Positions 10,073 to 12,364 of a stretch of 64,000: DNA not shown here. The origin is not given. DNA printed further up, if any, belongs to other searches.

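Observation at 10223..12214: GT2 glycosyltransferase fused to a catalytically gutted polyprenyl-phosphate sugar-transferase remnant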

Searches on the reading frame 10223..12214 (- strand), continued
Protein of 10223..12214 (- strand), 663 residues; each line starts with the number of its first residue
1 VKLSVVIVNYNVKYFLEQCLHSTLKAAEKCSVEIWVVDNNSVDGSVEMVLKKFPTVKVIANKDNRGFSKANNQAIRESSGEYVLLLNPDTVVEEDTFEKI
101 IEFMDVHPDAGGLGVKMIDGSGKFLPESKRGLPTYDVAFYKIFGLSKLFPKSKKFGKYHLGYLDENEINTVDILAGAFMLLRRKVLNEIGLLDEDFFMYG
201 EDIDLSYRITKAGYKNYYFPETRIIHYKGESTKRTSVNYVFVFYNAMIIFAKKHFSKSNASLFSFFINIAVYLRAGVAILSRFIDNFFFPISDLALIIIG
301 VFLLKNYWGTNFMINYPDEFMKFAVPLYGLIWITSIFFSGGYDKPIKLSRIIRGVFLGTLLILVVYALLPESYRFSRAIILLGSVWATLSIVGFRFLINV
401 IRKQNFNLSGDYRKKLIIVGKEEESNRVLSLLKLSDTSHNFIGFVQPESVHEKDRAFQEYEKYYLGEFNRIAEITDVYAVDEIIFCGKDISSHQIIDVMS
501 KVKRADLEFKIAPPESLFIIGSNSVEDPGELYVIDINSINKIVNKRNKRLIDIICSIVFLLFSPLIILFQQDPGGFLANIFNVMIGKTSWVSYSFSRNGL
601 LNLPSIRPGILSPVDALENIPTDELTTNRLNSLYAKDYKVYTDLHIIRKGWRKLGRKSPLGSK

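Call 23: predict_structure(alignment_id=A2)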
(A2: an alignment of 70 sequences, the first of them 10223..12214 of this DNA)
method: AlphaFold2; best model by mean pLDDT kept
length: 663 residues; sequences in the alignment: 70
mean_pLDDT: 79.3   pTM: 0.63
mean pLDDT of the five models: 79.3, 77.7, 77.1, 77.0, 74.9
residues with pLDDT >= 90: 176; 70-90: 338; 50-70: 111; < 50: 38
segments of 3 or more residues with pLDDT < 50: 230-237, 407-411, 453-456, 523-536, 661-663
pLDDT, mean of each block of 10 residues (from residue 1): 94 87 92 93 85 93 87 95 94 94 96 88 67 60 64 61 80 84 95 83 88 93 77 47 78 83 80 72 74 91 87 81 89 88 75 91 88 81 91 82 54 74 84 63 74 51 75 75 86 87 74 76 38 47 83 91 88 88 90 69 77 74 67 72 85 77 35
secondary structure, 60 per line:
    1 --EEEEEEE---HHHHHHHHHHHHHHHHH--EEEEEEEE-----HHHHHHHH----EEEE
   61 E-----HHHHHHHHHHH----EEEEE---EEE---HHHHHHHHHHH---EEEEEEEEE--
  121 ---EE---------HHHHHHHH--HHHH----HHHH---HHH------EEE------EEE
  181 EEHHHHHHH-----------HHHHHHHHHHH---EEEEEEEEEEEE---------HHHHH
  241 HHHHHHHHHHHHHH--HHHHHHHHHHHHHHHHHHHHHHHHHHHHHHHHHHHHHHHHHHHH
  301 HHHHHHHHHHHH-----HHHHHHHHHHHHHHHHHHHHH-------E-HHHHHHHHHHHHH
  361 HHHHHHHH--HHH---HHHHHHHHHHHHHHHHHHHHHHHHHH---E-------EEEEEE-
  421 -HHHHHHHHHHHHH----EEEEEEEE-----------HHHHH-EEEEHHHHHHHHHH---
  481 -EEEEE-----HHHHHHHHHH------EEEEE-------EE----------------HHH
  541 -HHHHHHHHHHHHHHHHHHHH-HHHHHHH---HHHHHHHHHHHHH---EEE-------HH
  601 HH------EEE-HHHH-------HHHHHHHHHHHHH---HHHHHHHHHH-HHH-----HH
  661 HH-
elements in order (helices of 4 or more, strands of 3 or more residues): E3-9 H13-29 E32-39 H45-52 E57-61 H67-77 E82-86 E90-92 H96-106 E110-118 H135-142 H145-148 H153-156 E169-171 E178-182 H183-189 H201-211 E215-226 H236-254 H257-312 H318-338 H348-368 H377-402 E414-419 H422-434 E439-446 H458-462 E464-467 H468-477 E482-486 H492-501 E508-512 H542-561 H563-569 H573-585 E589-591 H599-602 E609-611 H613-616 H624-636 H640-649 H659-662

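Call 27: fold_search(model_id=the predicted structure, library=pdb)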
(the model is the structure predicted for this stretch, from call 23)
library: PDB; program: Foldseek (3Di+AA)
matches with E <= 10: 1395; with E <= 0.001: 314
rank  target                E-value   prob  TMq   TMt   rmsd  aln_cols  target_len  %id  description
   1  6nqt_F                2.4e-12  1.00  0.31  0.42   5.9       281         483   16  GalNac-T2 soaked with UDP-sugar (released 2020-01-29)
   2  6nqt_E                2.4e-12  1.00  0.31  0.41   9.1       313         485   15  GalNac-T2 soaked with UDP-sugar (released 2020-01-29)
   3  5ndf_E                5.4e-12  1.00  0.31  0.41   6.4       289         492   17  Small-molecule inhibition of ppGalNAc-Ts selectively reduces mucin-type O-glycosylation (released 2017-11-01)
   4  6s22_A                6.0e-12  1.00  0.27  0.33   8.4       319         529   20  Crystal structure of the TgGalNAc-T3 in complex with UDP, manganese and FGF23c (released 2019-12-25)
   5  4d0z_F                7.0e-12  1.00  0.28  0.37   8.9       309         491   14  GalNAc-T2 crystal soaked with UDP-5SGalNAc, mEA2 and manganese (Higher resolution dataset) (released 2014-05-28)
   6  7sp8_A                7.0e-12  1.00  0.27  0.35  17.1       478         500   12  Chlorella virus Hyaluronan Synthase bound to UDP-GlcNAc (released 2022-04-06)
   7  6e7i_A                8.2e-12  1.00  0.31  0.40   6.5       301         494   16  Human ppGalNAcT2 I253A/L310A Mutant with EA2 and UDP (released 2020-01-29)
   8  4d0t_A                1.0e-11  1.00  0.28  0.37   8.9       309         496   14  GalNAc-T2 crystal soaked with UDP-GalNAc, EA2 peptide and manganese (released 2014-05-28)
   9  4d0z_C                1.2e-11  1.00  0.27  0.37   9.9       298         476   15  GalNAc-T2 crystal soaked with UDP-5SGalNAc, mEA2 and manganese (Higher resolution dataset) (released 2014-05-28)
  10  8ujf_A                1.3e-11  1.00  0.28  0.35   5.7       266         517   20  X-ray crystal structure of Toxoplasma gondii GalNAc-T3 in complex with UDP-GalNAc, Mn2+, and Muc5AC-3,13 (released 2024-05-15)
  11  7sp9_A                1.3e-11  1.00  0.26  0.33  17.4       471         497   14  Chlorella virus Hyaluronan Synthase in the GlcNAc-primed channel-closed state (released 2022-04-06)
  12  6nqt_A                1.5e-11  1.00  0.29  0.38   8.7       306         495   15  GalNac-T2 soaked with UDP-sugar (released 2020-01-29)
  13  9omk_B                1.6e-11  1.00  0.28  0.66   5.1       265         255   15  WrtF fucosyltransferase - trisaccharide acceptor (released 2025-10-29)
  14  2ffu_A                1.6e-11  1.00  0.31  0.41   6.1       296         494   16  Crystal Structure of Human ppGalNAcT-2 complexed with UDP and EA2 (released 2006-01-31)
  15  6egs_A                1.7e-11  1.00  0.28  0.38   9.5       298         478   15  Crystal structure of the GalNAc-T2 F104S mutant in complex with UDP-GalNAc (released 2018-04-11)
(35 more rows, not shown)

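Call 46: list_cluster_members(proteins=[P0112, P0026, P0048, P0115, P0109, P0002, P0001, P0233, P0259, P0141])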
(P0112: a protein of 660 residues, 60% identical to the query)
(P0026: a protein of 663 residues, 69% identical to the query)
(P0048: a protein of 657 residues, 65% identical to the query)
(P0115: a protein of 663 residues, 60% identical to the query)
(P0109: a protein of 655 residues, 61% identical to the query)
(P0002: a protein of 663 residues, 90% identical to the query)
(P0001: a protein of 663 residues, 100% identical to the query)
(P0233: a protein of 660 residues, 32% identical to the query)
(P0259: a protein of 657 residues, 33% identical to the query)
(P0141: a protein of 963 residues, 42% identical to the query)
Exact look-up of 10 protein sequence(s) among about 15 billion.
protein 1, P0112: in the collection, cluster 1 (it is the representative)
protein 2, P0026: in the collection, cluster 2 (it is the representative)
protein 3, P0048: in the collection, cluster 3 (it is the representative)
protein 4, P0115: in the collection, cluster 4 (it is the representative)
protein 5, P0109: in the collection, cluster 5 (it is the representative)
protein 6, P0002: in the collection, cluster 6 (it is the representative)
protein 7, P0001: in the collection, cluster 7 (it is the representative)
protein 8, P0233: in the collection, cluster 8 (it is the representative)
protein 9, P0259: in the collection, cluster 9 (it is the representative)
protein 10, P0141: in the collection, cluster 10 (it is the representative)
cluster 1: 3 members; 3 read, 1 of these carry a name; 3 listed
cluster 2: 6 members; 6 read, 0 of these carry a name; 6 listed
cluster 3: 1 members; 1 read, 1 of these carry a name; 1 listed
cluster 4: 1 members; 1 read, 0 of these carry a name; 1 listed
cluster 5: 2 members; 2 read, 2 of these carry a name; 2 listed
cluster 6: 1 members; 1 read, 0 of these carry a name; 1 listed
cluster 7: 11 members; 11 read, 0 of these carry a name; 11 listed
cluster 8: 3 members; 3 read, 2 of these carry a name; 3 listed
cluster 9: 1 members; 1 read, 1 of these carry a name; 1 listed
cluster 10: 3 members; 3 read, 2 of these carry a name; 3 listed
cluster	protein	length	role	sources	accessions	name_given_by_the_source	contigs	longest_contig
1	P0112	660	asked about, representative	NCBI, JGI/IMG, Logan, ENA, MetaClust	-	\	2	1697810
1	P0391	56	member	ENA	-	-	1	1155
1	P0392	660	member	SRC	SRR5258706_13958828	-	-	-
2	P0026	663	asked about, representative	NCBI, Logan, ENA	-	-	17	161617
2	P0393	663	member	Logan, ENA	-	-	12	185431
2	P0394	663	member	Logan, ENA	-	-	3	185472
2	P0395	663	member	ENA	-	-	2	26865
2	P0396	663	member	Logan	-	-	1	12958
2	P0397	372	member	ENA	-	-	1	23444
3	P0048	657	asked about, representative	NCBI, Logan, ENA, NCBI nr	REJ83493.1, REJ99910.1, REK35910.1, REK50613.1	MAG: glycosyltransferase [Bacteroidetes bacterium] | MAG: glycosyltransferase [Bacteroidota bacterium]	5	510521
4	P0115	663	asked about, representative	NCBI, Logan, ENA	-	-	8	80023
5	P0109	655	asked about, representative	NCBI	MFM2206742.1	MAG: hypothetical protein RL213_717 [Bacteroidota bacterium]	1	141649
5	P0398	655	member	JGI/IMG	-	GT2 family glycosyltransferase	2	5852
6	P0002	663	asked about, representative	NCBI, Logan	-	-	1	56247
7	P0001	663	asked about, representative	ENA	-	-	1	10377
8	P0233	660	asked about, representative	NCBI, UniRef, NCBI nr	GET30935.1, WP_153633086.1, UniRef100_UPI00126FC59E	glycosyltransferase [Prolixibacter sp. SD074] | glycosyltransferase n=1 Tax=Prolixibacter sp. SD074 TaxID=2652391 RepID=UPI00126FC59E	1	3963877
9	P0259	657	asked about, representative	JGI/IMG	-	GT2 family glycosyltransferase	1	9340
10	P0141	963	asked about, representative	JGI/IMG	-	O-antigen biosynthesis protein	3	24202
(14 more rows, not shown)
